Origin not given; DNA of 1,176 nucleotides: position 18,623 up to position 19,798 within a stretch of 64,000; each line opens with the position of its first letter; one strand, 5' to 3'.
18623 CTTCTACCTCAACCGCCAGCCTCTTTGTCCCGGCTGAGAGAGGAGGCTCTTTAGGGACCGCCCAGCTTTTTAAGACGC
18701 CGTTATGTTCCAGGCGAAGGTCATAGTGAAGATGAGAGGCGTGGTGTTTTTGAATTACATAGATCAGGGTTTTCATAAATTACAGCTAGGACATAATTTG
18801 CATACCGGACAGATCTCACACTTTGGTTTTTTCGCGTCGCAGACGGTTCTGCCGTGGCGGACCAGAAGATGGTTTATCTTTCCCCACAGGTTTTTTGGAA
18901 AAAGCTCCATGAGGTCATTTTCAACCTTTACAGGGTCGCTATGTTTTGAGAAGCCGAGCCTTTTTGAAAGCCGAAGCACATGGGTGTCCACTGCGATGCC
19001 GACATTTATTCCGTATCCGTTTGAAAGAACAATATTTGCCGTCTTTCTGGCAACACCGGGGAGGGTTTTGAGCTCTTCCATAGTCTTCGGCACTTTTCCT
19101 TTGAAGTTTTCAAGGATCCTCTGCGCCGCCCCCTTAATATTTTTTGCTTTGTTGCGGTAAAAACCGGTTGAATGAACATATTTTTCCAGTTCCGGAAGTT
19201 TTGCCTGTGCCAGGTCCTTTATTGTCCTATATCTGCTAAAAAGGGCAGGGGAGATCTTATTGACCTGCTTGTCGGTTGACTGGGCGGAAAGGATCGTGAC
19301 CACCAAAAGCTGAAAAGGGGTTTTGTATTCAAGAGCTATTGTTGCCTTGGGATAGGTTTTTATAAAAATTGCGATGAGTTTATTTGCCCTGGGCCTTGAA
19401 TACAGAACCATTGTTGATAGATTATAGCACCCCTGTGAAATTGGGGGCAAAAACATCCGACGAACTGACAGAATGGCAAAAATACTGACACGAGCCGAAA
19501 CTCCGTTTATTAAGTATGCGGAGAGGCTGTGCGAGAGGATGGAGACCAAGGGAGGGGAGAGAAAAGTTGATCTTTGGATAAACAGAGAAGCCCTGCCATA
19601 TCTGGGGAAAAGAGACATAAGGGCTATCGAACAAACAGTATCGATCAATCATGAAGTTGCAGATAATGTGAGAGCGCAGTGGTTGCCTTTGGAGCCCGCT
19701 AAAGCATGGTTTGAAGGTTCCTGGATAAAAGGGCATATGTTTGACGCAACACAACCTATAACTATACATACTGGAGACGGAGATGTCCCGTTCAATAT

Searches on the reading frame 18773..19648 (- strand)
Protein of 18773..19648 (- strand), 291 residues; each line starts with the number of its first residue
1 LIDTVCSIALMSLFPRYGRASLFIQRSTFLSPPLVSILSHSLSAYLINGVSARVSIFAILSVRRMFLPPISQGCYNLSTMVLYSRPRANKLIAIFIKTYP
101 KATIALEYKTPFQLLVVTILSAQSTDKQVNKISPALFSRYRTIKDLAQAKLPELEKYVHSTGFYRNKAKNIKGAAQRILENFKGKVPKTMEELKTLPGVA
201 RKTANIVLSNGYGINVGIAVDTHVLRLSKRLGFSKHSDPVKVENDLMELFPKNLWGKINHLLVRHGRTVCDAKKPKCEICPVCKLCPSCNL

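Call 44: search_protein_families(library=pfam, max_evalue=0.000001, proteins=[window:18773-19648:-])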
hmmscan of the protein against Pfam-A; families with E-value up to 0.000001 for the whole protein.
window:18773-19648:- (291 aa): 1 family
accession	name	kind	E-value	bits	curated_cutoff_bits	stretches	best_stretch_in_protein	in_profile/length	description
PF00730.31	HhH-GPD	-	1.4e-26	93.4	26.2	1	116-252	1-108/108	HhH-GPD superfamily base excision DNA repair protein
